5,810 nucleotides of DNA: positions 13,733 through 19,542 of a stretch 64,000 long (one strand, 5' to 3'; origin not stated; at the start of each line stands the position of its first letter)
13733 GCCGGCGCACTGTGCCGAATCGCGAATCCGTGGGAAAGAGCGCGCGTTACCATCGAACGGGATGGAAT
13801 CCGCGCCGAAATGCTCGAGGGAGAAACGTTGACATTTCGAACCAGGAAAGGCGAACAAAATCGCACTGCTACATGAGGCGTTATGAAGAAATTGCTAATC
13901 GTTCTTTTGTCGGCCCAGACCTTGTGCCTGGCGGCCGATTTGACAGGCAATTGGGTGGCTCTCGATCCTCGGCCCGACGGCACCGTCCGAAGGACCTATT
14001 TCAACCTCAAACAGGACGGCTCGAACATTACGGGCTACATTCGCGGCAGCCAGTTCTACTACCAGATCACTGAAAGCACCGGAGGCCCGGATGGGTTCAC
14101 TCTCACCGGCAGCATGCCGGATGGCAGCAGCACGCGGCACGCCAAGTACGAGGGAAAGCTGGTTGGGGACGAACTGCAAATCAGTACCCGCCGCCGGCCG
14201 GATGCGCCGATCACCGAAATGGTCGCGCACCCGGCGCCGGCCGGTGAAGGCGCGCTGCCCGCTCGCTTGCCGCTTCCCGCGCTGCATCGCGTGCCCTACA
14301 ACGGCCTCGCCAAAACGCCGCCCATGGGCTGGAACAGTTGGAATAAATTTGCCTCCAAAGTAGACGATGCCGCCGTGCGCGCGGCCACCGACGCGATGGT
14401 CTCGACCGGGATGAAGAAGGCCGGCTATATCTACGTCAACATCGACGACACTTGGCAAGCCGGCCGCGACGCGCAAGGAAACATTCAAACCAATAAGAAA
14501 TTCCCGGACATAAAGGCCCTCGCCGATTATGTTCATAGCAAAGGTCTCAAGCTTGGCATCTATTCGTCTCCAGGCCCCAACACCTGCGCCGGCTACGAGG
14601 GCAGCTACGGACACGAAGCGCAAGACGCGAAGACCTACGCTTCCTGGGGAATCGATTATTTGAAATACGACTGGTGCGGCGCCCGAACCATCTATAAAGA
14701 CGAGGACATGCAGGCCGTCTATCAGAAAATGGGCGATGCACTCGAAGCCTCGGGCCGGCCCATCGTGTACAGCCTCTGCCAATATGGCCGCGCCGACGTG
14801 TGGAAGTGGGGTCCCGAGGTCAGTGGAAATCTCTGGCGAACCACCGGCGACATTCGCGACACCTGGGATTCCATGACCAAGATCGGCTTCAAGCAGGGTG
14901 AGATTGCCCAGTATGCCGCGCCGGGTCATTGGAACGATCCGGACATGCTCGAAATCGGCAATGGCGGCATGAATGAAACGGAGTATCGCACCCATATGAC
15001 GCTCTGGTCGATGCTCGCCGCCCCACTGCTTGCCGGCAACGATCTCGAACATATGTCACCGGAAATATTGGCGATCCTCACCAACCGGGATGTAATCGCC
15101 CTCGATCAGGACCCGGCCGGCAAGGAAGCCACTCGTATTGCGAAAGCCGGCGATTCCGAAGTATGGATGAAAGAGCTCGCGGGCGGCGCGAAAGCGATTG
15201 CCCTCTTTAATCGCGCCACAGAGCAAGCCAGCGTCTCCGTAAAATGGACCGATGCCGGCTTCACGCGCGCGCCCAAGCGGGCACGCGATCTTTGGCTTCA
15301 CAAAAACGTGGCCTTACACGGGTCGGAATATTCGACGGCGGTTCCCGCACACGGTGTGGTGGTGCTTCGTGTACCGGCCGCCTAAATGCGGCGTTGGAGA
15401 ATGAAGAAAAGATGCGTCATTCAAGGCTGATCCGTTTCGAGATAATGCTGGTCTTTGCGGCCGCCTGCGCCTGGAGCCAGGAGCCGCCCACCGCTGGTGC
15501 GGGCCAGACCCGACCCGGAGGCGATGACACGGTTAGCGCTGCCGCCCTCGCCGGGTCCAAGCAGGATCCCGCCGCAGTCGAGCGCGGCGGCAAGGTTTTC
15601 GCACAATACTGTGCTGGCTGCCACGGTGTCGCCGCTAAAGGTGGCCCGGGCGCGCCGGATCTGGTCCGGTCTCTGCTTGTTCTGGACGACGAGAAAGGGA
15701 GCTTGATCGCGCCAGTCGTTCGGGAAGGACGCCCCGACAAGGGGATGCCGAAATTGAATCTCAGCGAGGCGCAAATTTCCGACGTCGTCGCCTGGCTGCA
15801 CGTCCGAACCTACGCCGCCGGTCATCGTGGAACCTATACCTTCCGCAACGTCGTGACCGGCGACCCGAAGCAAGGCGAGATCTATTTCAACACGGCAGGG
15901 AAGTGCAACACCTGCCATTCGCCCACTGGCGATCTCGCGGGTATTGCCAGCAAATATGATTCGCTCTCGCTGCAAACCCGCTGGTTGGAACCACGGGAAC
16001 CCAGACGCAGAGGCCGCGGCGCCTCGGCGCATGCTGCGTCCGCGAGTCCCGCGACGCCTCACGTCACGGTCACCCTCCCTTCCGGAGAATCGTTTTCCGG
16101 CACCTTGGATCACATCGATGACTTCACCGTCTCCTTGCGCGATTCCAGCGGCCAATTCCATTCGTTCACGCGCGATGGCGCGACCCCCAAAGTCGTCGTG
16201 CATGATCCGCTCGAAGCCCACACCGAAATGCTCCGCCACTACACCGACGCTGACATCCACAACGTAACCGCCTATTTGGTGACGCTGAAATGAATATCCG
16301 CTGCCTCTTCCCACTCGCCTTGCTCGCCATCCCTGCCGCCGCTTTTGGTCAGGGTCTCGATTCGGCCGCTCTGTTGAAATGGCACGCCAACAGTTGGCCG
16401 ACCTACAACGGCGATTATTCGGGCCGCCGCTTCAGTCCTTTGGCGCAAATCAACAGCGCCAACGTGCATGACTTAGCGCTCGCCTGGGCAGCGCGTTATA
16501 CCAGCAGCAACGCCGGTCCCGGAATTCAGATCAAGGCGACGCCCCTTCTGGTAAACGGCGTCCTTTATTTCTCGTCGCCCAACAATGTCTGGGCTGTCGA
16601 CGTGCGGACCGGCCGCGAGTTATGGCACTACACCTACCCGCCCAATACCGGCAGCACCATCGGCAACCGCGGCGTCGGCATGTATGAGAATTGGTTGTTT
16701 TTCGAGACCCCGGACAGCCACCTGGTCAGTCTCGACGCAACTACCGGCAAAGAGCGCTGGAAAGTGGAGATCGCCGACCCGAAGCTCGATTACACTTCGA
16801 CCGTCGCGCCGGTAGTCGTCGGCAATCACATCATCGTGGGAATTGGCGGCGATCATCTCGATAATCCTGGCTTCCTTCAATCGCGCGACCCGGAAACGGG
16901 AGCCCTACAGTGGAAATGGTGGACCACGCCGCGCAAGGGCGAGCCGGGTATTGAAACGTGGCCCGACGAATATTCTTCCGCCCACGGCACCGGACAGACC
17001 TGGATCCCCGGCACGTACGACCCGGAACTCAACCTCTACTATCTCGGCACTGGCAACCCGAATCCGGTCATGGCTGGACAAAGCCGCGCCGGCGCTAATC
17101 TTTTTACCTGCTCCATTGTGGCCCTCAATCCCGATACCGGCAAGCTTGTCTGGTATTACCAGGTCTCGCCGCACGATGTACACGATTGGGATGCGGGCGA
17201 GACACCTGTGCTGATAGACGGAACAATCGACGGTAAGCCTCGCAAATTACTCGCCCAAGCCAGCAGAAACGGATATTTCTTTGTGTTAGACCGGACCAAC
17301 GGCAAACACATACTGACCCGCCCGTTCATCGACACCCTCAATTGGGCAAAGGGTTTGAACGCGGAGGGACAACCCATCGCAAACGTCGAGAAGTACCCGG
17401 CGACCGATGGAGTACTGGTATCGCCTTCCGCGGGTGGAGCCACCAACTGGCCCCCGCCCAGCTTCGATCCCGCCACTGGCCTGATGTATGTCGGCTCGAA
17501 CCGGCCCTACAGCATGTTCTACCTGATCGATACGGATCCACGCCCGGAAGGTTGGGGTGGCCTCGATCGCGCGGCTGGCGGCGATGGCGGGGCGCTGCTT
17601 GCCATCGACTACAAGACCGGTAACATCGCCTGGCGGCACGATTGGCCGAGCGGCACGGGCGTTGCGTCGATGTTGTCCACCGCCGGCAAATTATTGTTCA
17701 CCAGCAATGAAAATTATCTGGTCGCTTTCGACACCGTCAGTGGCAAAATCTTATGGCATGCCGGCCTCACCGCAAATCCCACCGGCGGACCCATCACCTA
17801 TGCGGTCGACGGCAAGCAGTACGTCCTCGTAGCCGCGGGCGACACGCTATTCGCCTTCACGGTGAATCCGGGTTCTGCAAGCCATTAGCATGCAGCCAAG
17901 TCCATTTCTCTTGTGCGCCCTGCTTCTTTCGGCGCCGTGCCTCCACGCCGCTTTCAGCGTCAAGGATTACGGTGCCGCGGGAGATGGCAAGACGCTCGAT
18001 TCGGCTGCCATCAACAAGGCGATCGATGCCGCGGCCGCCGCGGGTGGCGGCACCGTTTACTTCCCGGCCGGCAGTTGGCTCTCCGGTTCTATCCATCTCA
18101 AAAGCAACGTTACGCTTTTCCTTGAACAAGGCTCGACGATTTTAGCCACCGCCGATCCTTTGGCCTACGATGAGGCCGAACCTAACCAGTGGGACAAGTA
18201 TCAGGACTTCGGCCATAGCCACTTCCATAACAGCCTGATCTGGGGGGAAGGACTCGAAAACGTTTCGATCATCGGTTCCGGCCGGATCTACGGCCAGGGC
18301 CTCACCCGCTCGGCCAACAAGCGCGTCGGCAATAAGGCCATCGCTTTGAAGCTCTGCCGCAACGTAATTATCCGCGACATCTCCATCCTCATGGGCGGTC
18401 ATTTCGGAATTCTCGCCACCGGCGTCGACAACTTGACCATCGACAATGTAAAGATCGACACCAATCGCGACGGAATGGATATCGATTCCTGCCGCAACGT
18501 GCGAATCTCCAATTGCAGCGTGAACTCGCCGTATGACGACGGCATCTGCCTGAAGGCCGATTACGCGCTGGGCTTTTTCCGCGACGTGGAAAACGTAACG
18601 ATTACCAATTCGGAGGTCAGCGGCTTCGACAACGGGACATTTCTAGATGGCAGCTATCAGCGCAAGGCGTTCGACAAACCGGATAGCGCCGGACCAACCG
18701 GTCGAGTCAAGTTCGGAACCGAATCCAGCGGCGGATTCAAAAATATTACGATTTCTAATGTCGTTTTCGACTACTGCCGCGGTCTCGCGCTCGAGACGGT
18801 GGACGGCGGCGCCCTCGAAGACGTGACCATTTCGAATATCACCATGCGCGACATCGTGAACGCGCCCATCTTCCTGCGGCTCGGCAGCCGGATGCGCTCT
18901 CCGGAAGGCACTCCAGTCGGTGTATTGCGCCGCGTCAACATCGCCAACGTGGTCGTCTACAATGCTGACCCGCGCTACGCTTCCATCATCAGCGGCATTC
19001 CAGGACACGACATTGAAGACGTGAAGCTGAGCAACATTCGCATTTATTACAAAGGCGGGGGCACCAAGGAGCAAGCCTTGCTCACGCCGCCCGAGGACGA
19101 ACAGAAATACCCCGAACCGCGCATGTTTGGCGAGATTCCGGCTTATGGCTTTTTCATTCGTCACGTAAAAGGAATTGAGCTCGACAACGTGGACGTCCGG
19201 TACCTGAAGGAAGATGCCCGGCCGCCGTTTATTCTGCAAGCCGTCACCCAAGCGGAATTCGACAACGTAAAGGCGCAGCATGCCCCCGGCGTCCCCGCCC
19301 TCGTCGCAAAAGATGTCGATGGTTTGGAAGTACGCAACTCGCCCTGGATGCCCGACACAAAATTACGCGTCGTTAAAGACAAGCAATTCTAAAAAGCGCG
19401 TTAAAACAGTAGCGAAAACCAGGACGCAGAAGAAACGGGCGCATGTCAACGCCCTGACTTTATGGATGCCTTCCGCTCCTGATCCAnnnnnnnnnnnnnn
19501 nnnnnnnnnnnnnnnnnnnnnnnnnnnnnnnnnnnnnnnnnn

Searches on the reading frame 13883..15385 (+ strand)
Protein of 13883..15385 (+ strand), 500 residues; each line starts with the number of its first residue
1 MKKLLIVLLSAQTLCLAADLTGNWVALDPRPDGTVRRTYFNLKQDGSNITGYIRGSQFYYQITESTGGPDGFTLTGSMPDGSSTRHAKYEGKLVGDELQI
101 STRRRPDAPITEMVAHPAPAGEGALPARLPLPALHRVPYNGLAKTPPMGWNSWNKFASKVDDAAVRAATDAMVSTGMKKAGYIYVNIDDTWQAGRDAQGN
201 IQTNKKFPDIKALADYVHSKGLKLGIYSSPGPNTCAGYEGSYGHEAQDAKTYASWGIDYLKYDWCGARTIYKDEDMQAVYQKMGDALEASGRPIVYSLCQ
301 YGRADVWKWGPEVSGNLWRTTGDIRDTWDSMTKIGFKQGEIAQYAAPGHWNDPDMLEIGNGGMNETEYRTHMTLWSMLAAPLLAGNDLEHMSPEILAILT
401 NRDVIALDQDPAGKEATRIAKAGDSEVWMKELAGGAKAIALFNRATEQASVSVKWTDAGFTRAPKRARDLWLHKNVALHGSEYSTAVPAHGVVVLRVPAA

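Call 52: search_protein_families(library=pfam, proteins=[window:13883-15385:+], max_evalue=0.0001)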
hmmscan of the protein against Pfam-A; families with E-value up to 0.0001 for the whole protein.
window:13883-15385:+ (500 aa): 2 families
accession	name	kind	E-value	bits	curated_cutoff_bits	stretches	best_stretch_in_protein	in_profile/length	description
PF16499.11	Melibiase_2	-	1.9e-70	237.9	23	1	145-410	1-284/284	Alpha galactosidase A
PF17801.7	Melibiase_C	-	5.6e-19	68.4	22.9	1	423-497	2-71/71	Alpha galactosidase C-terminal beta sandwich domain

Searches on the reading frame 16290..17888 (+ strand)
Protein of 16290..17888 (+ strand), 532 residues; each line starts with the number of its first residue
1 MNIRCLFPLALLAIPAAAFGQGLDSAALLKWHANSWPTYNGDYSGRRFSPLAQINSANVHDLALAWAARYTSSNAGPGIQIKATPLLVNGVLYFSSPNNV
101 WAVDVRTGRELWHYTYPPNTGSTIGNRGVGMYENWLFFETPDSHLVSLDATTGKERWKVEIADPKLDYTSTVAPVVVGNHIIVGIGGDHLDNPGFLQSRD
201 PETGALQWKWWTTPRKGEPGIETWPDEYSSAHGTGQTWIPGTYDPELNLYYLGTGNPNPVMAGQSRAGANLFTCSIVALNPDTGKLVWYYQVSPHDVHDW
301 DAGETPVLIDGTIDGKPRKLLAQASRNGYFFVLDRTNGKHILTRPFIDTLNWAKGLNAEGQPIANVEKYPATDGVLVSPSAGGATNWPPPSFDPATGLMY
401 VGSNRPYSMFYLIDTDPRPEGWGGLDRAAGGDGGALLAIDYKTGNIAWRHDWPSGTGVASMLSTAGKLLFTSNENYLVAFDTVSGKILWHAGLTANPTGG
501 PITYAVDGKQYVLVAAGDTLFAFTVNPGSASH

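Call 52: search_protein_families(library=pfam, proteins=[window:16290-17888:+], max_evalue=0.0001)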
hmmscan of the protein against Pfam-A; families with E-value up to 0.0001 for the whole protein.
window:16290-17888:+ (532 aa): 4 families
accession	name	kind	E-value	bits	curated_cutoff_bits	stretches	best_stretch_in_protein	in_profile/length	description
PF01011.28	PQQ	-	1.2e-86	292.2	26.7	2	36-342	1-336/595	Glucose/ethanol/alcohol dehydrogenase, beta-propeller domain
PF13360.13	PQQ_2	-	1.7e-26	93.7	27.6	2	85-209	30-143/233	Outer membrane protein assembly factor BamB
PF13570.13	Beta-prop_ACSF4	-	3.4e-13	50.1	133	1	78-164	90-176/329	Beta-alanine-activating enzyme, beta-propeller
PF25293.1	Beta-prop_EMC1_N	-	2e-06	28.1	34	1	438-529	45-140/219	EMC1 N-terminal beta-propeller domain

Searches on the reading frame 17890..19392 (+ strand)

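Call 52: search_protein_families(library=pfam, proteins=[window:17890-19392:+], max_evalue=0.0001)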
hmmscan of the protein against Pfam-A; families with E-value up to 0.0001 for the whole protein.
window:17890-19392:+ (500 aa): 4 families
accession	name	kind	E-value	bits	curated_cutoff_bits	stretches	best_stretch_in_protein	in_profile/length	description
PF12708.12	Pect-lyase_RHGA_epim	-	6e-20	72.4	27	1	22-77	2-59/213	Rhamnogalacturonase A/epimerase, pectate lyase-like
PF00295.23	Glyco_hydro_28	-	1.1e-10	41.5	22.9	1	114-240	50-179/324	Glycosyl hydrolases family 28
PF13229.12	Beta_helix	-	9.2e-10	38.8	25.9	1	122-221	46-144/158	Right handed beta helix region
PF05048.19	NosD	-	2.8e-05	24.1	23.6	0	172-260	17-94/212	Periplasmic copper-binding protein (NosD)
